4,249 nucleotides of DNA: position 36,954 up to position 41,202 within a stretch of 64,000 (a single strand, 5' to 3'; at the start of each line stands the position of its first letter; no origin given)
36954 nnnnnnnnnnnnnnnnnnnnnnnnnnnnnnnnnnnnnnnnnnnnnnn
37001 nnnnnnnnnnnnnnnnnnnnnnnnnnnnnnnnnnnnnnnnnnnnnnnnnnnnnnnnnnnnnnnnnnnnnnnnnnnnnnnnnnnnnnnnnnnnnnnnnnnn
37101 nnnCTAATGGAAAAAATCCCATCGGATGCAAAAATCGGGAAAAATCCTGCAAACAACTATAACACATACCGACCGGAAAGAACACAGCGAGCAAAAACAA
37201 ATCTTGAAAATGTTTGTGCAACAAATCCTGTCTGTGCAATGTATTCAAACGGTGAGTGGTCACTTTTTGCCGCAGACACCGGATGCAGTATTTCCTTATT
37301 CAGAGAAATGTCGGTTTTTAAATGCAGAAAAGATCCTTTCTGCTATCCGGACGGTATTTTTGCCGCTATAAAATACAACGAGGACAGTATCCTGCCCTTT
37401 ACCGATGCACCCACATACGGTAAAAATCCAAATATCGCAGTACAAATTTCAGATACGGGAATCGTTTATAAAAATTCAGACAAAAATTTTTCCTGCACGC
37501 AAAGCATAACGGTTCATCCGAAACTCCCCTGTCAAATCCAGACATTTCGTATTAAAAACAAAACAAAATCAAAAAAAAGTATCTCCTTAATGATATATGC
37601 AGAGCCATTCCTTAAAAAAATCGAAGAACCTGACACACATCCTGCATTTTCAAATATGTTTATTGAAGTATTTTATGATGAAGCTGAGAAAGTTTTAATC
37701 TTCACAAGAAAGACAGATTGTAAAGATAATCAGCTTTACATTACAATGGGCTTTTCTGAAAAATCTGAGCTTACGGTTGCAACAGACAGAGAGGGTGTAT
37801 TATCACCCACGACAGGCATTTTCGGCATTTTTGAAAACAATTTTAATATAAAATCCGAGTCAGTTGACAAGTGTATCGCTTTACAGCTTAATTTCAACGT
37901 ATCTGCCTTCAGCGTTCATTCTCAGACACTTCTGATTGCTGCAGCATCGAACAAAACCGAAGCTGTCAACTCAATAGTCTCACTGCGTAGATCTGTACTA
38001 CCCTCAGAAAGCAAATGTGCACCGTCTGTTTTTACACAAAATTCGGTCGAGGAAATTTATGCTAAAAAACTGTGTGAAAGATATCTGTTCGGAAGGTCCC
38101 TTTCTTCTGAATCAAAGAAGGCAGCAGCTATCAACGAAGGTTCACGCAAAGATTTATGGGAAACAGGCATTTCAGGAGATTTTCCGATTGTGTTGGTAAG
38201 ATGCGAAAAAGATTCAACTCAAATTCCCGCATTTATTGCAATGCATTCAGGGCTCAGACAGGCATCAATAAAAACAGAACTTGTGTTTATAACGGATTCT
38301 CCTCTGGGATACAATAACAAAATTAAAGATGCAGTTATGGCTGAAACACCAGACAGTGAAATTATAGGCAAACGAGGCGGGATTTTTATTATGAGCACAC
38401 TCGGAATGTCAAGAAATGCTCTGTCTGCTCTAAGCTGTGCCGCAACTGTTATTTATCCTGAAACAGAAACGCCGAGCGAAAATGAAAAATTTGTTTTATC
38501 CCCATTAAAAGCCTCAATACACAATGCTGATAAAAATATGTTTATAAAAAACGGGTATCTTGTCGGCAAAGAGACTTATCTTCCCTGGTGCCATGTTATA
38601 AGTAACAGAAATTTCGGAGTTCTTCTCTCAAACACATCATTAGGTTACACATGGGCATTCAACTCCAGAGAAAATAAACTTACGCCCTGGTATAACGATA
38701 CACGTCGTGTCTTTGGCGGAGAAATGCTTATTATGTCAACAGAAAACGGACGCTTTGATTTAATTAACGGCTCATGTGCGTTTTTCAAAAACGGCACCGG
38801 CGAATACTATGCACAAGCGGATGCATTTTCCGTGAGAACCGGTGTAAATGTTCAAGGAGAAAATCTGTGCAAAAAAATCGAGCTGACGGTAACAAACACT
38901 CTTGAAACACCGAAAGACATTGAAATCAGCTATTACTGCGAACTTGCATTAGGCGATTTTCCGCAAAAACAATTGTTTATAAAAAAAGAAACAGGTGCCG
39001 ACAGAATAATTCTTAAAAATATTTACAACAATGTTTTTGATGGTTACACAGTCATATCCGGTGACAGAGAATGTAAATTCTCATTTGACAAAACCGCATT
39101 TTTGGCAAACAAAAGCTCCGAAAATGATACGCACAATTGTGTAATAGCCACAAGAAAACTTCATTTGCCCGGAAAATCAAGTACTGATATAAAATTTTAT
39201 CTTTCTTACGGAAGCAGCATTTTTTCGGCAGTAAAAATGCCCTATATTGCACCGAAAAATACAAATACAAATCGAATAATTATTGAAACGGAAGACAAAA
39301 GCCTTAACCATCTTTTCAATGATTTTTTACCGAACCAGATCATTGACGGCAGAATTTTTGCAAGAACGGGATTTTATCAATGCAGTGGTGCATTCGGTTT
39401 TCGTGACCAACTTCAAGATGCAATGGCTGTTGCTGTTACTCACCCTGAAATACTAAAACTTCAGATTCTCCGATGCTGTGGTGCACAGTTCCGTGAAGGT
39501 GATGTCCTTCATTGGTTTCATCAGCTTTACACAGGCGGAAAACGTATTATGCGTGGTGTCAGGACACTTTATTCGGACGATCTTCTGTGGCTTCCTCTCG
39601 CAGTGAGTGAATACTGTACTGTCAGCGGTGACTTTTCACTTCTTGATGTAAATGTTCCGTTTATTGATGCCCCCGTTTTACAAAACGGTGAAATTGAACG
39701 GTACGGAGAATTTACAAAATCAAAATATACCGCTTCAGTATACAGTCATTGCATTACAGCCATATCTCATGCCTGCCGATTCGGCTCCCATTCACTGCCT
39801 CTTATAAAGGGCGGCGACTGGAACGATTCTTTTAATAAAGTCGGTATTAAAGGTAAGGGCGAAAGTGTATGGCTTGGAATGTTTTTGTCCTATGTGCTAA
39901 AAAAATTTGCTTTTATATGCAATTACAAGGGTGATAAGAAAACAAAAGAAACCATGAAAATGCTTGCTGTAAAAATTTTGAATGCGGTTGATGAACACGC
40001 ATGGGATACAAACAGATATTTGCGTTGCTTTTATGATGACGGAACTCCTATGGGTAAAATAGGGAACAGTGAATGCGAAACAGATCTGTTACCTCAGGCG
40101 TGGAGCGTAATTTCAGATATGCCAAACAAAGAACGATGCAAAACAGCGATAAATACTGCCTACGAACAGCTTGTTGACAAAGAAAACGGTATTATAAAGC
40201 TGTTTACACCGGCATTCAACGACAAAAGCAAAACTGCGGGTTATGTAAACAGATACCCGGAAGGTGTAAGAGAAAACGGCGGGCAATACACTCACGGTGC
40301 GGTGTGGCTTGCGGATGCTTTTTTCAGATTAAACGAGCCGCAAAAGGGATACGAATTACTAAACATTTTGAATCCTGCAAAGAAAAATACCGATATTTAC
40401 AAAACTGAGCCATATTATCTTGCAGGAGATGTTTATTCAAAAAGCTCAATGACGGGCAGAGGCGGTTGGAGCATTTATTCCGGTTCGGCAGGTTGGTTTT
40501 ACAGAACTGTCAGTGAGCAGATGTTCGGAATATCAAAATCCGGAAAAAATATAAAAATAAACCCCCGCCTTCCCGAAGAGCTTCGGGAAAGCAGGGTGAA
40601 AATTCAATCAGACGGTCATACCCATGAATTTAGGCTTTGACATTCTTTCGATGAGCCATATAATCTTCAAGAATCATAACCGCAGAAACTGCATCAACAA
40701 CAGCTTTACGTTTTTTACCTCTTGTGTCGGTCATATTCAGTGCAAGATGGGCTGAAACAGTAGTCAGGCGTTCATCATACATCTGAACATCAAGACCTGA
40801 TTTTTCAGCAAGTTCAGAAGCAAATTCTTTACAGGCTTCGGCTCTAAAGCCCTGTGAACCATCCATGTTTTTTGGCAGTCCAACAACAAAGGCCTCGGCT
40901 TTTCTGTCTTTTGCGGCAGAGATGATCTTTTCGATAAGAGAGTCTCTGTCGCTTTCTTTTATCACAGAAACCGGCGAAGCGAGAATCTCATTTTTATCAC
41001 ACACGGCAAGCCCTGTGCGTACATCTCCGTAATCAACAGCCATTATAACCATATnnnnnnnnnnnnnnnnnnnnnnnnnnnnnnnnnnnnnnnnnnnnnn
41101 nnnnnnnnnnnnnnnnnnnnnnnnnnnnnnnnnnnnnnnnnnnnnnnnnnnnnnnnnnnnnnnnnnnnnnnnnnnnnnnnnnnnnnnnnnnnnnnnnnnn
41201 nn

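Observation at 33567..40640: A 7.1-kb NdvB/ChvB-type cyclic beta-1,2-glucan synthase-like gene in a Gram-positive spore former, compact and without its usual partner genes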

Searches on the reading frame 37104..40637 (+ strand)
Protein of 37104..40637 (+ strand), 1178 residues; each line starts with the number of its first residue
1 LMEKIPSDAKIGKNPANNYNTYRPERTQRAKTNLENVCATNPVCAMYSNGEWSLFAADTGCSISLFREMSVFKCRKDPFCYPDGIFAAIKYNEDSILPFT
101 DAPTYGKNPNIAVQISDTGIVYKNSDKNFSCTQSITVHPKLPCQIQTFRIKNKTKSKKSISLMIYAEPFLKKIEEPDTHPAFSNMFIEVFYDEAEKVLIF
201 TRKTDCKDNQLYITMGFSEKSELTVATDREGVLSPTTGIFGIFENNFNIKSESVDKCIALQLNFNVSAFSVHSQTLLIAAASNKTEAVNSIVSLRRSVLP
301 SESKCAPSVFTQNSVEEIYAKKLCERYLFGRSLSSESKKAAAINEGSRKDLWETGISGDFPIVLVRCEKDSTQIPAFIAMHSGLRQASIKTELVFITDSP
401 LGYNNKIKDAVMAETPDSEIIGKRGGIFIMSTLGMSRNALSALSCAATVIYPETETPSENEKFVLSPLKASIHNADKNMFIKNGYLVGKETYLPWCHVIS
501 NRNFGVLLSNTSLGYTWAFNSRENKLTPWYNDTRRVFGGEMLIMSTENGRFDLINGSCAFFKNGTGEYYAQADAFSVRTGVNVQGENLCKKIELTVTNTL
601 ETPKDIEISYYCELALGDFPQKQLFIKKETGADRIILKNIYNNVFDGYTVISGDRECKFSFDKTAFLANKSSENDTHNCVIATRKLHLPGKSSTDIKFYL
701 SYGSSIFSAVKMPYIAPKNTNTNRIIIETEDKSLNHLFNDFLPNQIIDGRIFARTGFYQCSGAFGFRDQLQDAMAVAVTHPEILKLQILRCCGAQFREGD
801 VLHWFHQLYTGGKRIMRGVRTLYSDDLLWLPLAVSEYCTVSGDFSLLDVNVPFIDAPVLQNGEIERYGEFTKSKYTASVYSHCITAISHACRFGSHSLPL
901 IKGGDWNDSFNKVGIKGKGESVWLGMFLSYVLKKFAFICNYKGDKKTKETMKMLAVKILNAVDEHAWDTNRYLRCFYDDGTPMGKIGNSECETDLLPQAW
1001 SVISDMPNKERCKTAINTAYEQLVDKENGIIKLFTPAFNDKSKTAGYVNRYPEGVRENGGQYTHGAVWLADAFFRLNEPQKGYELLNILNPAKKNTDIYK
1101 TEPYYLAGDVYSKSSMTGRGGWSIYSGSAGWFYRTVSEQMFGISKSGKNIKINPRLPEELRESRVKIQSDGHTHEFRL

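Call 65: predict_structure(alignment_id=A2)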
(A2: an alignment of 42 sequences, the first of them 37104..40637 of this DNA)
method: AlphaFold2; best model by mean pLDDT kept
length: 1178 residues; sequences in the alignment: 42
mean_pLDDT: 90.5   pTM: 0.89
mean pLDDT of the five models: 90.5, 90.1, 89.0, 88.3, 87.1
residues with pLDDT >= 90: 874; 70-90: 251; 50-70: 25; < 50: 28
segments of 3 or more residues with pLDDT < 50: 1-28
pLDDT, mean of each block of 10 residues (from residue 1): 33 34 39 87 93 95 92 89 96 91 88 94 96 97 97 96 96 79 89 94 83 94 92 89 89 91 96 96 94 92 92 90 93 90 91 90 89 92 92 90 77 87 92 91 94 75 88 94 93 93 95 93 92 86 95 96 95 96 93 97 96 87 85 94 88 95 92 87 96 97 95 87 93 95 95 92 93 94 97 94 88 83 88 97 97 91 86 95 95 94 68 89 96 97 96 97 96 95 94 96 96 98 95 94 88 91 94 97 97 93 94 93 89 96 91 91 90 84
secondary structure, 60 per line:
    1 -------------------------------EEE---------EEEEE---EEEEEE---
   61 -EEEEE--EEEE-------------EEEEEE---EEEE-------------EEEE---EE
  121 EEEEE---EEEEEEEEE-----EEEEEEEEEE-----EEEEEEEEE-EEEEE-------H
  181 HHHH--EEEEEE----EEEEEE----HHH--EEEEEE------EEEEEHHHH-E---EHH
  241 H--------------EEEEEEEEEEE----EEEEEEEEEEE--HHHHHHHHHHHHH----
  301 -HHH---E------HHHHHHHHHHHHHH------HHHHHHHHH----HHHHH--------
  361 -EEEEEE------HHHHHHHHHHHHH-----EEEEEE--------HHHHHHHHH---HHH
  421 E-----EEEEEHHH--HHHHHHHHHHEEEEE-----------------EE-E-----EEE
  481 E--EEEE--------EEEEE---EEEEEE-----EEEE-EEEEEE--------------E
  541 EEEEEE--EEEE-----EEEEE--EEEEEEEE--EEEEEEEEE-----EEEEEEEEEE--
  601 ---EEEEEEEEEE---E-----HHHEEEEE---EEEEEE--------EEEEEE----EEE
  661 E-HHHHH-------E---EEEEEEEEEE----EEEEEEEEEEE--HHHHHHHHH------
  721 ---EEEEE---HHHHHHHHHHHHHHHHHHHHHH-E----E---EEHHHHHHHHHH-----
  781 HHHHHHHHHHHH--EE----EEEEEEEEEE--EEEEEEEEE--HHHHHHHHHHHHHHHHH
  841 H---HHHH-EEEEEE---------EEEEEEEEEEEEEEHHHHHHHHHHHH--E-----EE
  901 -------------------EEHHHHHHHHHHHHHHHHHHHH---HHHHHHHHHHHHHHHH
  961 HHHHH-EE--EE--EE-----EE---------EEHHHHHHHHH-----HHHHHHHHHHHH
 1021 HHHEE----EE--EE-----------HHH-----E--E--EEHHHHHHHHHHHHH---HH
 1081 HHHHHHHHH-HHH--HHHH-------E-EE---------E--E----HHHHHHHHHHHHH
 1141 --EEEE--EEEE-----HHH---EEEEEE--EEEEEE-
elements in order (helices of 4 or more, strands of 3 or more residues): E32-34 E44-48 E52-57 E62-66 E69-72 E86-91 E95-98 E112-115 E119-125 E129-137 E143-152 E158-166 E168-172 H180-184 E187-192 E197-202 E212-217 E224-228 H229-232 E256-266 E271-281 H284-296 H315-328 H335-343 H348-352 E362-367 H374-386 E392-397 H406-414 E427-431 H437-446 E447-451 E478-481 E484-487 E496-500 E504-509 E515-518 E520-525 E540-546 E549-552 E558-562 E565-572 E575-583 E589-598 E604-613 E626-630 E634-639 E648-653 E658-661 H663-667 E679-688 E693-703 H706-714 E724-728 H732-753 H766-775 H781-792 E801-810 E813-821 H824-841 H845-848 E850-855 E865-878 H879-890 H922-941 H945-965 H995-1003 H1009-1023 H1063-1075 H1079-1089 H1096-1099 H1128-1140 E1143-1146 E1149-1152 E1164-1169 E1172-1177
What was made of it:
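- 37194..37952 (+): GP1 beta-sandwich subdomain of the C-terminal half (aa about 1210-1462). DSSP of the C-half model (call 65).
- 37953..38456 (+): Rossmann-fold-like (RFL) subdomain (aa about 1463-1630), retained. An alternating helix/strand pattern with four strands in the C-half model, residues 284-451 (call 65).
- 38583..39116 (+): GP2 GH94 supersandwich subdomain (aa 1673-1850). Model in call 65.
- On Cyclic beta-1,2-glucan synthase (Cgs/ChvB/NdvB; CAZy GT84 + GH189 + GH94): An alternating helix/strand unit with four strands at about 1463-1630 in the model (call 65).
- Closest known: GH94 1,2-beta-oligoglucan phosphorylase. Different: Here the module is fused to a synthase and carries the RFL insert (call 65).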

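Call 68: fold_search(model_id=the predicted structure, library=pdb)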
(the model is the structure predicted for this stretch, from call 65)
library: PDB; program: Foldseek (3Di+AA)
matches with E <= 10: 970; with E <= 0.001: 207
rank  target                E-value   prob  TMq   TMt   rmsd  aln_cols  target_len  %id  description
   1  8rfe_A                1.6e-80  1.00  0.88  0.39   4.2      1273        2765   26  CgsiGP2 sample in nanodisc (released 2024-03-20)
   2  8rf0_A                5.8e-76  1.00  0.88  0.38   4.2      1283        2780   26  WT-CGS sample in nanodisc (released 2024-03-20)
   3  8rf9                  2.2e-65  1.00  0.79  0.36   4.2      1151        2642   25  CgsiGP1 sample in nanodisc (released 2024-03-20)
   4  8hob_A                1.3e-43  1.00  0.52  0.75   4.5       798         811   19  The cryo-EM structure of cellobiose phosphorylase from Clostridium thermocellum ( variant) (released 2024-03-20)
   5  8ho7_A                1.6e-43  1.00  0.52  0.74   4.7       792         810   19  The cryo-EM structure of cellobiose phosphorylase from Clostridium thermocellum (released 2023-12-13)
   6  8ho8_A                7.8e-43  1.00  0.52  0.74   4.7       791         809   20  The cryo-EM structure of cellobiose phosphorylase from Clostridium thermocellum in complex with cellobiose (released 2023-12-13)
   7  8ho9_A                1.4e-42  1.00  0.53  0.75   4.5       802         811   20  The cryo-EM structure of cellobiose phosphorylase from Clostridium thermocellum (cysteine-to-serine varient) (released 2023-12-13)
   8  3rrs_A                2.8e-41  1.00  0.52  0.73   4.5       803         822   19  Crystal structure analysis of cellobiose phosphorylase from Cellulomonas uda (released 2012-05-09)
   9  3acs_A                5.0e-41  1.00  0.53  0.75   3.5       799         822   20  Crystal Structure of Cellvibrio gilvus Cellobiose Phosphorylase W488F mutant (released 2010-12-22)
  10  3qde_A                1.0e-40  1.00  0.53  0.76   4.0       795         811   20  The structure of Cellobiose phosphorylase from Clostridium thermocellum in complex with phosphate (released 2011-11-09)
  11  2cqs_A                1.1e-39  1.00  0.54  0.76   3.6       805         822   21  Crystal Structure of Cellvibrio gilvus Cellobiose Phosphorylase Crystallized from Ammonium Sulfate (released 2006-05-16)
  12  8bou_B                3.7e-39  1.00  0.52  0.74   4.2       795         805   18  Crystal structure of Blautia producta GH94 (released 2023-11-29)
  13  3afj_A                4.4e-39  1.00  0.53  0.75   3.5       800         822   21  Crystal Structure of Cellvibrio gilvus Cellobiose Phosphorylase triple mutant (released 2011-03-23)
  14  3act_A                6.1e-39  1.00  0.53  0.75   3.6       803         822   20  Crystal Structure of Cellvibrio gilvus Cellobiose Phosphorylase Histidine mutant (released 2010-12-22)
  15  3s4c                  8.5e-39  1.00  0.53  0.75   3.9       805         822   19  Lactose phosphorylase in complex with sulfate (released 2012-06-27)
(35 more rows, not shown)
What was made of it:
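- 37194..37952 (+): Superposition on AtCgs (call 68).
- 37953..38456 (+): TMq is 0.88 against 8rfe/8rf0 (call 68).
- On Cyclic beta-1,2-glucan synthase (Cgs/ChvB/NdvB; CAZy GT84 + GH189 + GH94): The C-half superposes on AtCgs with TMq 0.88 (call 68).
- The RFL and GP subdomains that form the landscape are retained, with TMq 0.88 (calls 65, 68).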

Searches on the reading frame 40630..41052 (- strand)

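Call 10: search_protein_families(library=pfam, proteins=[window:40630-41052:-], max_evalue=0.001)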
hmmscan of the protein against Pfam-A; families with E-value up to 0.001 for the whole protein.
window:40630-41052:- (140 aa): 1 family
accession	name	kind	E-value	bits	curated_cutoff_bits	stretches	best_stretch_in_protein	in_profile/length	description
PF03652.20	RuvX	-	1.3e-40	139.3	29.2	1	1-133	1-133/134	Holliday junction resolvase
